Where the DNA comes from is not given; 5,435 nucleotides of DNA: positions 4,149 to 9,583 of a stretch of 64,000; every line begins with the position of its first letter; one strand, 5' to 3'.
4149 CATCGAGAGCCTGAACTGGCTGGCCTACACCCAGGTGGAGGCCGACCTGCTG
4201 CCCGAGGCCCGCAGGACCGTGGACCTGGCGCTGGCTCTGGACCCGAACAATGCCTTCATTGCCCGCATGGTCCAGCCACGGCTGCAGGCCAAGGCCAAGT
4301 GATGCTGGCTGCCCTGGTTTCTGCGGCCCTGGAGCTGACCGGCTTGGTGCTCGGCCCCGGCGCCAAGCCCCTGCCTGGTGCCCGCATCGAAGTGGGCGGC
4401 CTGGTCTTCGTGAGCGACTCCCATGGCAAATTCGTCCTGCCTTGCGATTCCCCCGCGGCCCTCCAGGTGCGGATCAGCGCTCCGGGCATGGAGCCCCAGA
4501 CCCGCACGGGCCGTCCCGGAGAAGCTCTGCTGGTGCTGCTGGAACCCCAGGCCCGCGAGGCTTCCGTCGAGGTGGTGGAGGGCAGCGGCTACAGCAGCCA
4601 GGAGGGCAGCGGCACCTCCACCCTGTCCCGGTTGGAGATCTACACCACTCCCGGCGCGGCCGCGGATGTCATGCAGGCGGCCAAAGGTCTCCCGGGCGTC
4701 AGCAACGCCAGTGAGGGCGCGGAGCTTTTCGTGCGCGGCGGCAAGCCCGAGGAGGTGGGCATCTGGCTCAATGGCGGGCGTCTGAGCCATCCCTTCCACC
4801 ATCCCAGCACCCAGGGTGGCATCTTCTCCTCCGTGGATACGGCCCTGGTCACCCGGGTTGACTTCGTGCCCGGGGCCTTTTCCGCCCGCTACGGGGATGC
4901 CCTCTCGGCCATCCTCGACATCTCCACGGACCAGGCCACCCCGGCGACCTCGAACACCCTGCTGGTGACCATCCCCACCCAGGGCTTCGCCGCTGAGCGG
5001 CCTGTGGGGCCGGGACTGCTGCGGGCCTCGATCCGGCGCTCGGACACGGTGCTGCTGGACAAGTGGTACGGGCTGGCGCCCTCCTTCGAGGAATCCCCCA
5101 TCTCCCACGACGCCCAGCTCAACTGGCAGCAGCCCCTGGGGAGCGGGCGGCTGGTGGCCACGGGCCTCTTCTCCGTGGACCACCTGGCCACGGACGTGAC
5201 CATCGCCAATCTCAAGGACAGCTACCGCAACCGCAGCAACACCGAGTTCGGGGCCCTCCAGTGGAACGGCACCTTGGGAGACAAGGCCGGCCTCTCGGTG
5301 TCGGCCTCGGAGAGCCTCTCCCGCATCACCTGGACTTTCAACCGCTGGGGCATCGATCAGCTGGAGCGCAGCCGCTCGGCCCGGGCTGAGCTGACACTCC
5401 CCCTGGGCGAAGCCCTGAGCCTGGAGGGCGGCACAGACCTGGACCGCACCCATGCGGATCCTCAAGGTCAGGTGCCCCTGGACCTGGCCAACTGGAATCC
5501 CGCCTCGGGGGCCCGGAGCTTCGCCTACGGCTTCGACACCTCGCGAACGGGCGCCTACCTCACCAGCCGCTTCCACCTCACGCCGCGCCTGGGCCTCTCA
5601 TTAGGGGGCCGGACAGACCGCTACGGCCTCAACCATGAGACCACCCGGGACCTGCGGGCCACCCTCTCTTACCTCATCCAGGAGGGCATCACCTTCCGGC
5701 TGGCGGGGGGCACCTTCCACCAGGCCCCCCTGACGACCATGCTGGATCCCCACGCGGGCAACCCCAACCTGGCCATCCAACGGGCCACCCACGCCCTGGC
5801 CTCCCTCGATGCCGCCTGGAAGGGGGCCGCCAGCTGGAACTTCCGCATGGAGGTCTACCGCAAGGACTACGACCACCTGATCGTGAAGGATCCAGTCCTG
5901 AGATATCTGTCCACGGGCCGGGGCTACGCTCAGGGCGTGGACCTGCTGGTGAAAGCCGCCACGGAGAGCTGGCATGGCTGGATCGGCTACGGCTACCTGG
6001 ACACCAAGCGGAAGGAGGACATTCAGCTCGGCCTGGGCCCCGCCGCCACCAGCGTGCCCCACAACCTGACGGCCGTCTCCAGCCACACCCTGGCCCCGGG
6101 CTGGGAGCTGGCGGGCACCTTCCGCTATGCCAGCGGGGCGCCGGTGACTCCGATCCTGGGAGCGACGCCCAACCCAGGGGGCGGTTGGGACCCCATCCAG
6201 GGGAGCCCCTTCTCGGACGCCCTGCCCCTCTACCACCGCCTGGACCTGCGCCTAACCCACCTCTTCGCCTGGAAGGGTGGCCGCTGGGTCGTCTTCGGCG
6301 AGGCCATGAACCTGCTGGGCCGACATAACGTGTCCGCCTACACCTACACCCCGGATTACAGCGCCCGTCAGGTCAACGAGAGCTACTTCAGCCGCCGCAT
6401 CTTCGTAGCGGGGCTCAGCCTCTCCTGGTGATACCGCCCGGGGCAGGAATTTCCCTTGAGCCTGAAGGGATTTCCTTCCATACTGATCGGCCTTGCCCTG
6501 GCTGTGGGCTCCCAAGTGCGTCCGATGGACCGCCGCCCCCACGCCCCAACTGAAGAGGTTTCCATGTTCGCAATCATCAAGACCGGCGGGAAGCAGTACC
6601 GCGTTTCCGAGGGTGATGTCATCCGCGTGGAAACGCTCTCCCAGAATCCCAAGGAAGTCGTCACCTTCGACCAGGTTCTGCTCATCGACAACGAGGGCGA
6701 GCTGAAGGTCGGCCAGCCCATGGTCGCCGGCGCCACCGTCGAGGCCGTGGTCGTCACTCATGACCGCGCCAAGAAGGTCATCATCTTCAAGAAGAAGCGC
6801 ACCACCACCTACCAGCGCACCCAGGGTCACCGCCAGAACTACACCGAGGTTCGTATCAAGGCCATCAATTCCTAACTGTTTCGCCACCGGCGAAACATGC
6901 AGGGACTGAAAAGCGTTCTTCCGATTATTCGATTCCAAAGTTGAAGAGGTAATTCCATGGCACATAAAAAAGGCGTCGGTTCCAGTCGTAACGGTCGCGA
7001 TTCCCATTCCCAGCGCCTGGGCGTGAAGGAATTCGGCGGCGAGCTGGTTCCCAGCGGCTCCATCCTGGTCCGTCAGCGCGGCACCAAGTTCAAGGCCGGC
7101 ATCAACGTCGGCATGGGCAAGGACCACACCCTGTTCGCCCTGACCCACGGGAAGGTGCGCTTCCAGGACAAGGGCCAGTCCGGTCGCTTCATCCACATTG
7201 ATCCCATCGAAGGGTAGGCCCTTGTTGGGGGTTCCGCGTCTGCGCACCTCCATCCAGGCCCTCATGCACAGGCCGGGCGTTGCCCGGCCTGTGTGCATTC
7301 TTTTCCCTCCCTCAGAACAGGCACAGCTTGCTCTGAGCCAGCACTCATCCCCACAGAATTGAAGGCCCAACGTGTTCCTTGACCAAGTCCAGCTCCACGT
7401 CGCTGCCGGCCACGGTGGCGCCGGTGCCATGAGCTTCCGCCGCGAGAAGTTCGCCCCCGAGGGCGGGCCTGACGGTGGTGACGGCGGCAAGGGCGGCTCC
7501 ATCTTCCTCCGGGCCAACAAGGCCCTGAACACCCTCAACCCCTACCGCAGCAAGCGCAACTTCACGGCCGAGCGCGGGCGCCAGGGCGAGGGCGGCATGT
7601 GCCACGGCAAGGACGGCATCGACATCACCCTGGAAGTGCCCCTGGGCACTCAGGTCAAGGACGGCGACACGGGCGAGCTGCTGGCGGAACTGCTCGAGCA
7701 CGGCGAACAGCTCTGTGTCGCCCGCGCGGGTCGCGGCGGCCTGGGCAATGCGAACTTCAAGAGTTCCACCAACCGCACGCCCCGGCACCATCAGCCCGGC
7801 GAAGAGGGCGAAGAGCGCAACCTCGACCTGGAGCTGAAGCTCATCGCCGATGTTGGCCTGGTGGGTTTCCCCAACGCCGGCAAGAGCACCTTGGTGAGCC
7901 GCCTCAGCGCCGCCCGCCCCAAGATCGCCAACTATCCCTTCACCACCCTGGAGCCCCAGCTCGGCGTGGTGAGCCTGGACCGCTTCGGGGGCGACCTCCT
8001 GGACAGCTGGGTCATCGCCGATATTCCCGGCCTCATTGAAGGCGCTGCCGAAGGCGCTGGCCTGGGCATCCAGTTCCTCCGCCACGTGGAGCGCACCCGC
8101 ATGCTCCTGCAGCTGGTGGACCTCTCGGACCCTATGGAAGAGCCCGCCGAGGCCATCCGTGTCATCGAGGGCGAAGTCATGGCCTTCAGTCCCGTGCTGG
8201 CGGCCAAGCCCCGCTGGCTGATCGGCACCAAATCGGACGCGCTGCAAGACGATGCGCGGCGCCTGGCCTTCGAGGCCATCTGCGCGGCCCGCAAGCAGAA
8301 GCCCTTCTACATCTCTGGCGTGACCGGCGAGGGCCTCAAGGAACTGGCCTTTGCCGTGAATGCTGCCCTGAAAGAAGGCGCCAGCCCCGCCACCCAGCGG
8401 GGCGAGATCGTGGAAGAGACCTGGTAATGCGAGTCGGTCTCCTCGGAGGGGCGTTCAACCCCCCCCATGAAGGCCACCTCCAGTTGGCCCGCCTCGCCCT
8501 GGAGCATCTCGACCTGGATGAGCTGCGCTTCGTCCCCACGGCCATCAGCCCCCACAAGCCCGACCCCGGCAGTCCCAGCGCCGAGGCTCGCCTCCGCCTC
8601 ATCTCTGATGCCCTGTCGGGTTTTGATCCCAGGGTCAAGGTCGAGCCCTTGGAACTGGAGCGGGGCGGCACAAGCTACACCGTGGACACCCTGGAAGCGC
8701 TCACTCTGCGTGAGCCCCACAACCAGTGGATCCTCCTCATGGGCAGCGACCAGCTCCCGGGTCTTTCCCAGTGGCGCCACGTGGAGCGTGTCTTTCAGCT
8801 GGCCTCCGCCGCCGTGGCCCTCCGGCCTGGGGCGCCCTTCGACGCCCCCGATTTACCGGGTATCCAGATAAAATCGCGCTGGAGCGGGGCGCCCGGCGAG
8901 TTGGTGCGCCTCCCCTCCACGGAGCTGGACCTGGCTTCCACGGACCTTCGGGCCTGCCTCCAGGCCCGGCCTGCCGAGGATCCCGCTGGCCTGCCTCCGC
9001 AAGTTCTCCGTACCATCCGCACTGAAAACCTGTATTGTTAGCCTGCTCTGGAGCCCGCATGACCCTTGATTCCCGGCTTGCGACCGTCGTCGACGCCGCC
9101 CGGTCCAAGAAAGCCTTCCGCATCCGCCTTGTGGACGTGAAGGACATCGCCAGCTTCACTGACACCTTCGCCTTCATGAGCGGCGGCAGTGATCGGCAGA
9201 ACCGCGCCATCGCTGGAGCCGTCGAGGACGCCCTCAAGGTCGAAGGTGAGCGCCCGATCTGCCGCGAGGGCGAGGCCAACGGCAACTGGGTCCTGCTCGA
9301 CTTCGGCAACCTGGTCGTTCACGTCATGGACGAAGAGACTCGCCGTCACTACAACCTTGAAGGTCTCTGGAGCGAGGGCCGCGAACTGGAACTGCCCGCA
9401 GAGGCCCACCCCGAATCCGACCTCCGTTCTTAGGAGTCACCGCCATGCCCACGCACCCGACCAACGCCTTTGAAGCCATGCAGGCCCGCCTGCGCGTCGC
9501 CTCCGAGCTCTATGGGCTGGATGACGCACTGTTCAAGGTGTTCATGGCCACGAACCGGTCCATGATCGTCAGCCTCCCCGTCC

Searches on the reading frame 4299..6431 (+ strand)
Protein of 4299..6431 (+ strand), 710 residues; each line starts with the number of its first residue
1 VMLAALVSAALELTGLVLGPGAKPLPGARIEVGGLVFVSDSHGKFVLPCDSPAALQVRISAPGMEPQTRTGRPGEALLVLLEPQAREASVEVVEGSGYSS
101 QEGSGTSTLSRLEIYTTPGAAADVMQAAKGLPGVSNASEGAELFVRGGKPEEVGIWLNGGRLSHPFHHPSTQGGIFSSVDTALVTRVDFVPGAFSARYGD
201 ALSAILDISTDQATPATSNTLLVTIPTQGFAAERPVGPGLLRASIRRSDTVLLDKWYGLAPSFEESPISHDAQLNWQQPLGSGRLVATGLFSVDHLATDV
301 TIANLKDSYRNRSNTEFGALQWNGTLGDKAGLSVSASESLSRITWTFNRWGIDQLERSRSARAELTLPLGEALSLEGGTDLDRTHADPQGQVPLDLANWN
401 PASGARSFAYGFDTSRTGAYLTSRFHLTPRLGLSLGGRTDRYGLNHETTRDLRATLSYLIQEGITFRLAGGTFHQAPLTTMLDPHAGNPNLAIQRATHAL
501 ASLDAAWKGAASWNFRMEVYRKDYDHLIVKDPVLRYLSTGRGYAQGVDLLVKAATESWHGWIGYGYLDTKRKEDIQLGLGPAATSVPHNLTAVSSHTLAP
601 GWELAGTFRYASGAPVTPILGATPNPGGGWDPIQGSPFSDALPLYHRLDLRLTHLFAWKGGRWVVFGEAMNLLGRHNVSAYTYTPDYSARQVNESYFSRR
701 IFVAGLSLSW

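Call 70: search_protein_families(library=pfam, proteins=[window:4299-6431:+], max_evalue=0.0001)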
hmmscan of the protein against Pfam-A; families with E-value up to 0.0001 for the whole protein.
window:4299-6431:+ (710 aa): 3 families
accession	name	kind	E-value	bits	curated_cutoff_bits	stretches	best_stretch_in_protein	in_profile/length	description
PF00593.30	TonB_dep_Rec_b-barrel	-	6.7e-19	69.5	27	1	307-672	52-436/436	TonB dependent receptor-like, beta-barrel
PF07715.20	Plug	-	2.3e-08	35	23.9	1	107-200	10-101/107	TonB-dependent Receptor Plug Domain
PF13620.12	CarboxypepD_reg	-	1.3e-06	29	32.3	1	13-70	2-65/82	Carboxypeptidase regulatory-like domain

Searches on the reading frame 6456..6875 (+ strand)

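Call 44: search_protein_families(library=pfam, proteins=[window:6456-6875:+], max_evalue=0.001)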
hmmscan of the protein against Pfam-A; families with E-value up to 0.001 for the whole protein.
window:6456-6875:+ (139 aa): 1 family
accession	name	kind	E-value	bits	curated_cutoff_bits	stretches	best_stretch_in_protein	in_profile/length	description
PF00829.26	Ribosomal_L21p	-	6.3e-38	129.4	27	1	37-137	1-99/99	Ribosomal prokaryotic L21 protein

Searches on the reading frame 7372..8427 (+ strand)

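Call 69: search_protein_families(library=pfam, proteins=[window:7372-8427:+], max_evalue=0.0001)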
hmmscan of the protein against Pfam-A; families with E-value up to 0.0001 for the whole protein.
window:7372-8427:+ (351 aa): 3 families
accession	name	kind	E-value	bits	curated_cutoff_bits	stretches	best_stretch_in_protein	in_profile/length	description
PF01018.28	GTP1_OBG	-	5.9e-58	195.3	27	1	4-157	2-155/155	GTP1/OBG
PF01926.29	MMR_HSR1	-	1e-20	74.4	21.9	1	160-262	1-96/113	50S ribosome-binding GTPase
PF02421.24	FeoB_N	-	2.6e-07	30.7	27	1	161-221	3-57/156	Ferrous iron transport protein B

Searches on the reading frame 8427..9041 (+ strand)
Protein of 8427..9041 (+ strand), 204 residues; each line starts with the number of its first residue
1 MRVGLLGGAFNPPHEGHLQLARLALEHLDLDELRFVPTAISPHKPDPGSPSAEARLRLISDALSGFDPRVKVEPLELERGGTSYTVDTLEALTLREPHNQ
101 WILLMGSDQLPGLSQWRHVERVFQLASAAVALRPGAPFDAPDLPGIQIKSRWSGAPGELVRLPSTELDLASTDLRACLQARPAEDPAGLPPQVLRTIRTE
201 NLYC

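Call 44: search_protein_families(library=pfam, proteins=[window:8427-9041:+], max_evalue=0.001)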
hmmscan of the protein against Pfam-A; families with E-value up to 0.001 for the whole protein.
window:8427-9041:+ (204 aa): 1 family
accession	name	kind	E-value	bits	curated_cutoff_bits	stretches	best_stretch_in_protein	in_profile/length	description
PF01467.32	CTP_transf_like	-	3.3e-17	63.4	21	1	5-147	1-124/133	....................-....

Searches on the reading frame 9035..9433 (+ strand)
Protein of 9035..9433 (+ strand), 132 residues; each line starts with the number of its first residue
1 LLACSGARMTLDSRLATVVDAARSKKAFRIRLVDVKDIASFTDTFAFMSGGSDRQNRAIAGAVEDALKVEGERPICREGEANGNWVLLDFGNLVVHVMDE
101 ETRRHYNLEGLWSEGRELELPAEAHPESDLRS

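Call 44: search_protein_families(library=pfam, proteins=[window:9035-9433:+], max_evalue=0.001)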
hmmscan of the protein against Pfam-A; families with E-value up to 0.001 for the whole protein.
window:9035-9433:+ (132 aa): 1 family
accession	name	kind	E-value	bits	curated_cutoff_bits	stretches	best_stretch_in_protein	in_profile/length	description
PF02410.21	RsfS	-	9.3e-28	96.8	21.6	1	17-112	2-98/98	Ribosomal silencing factor during starvation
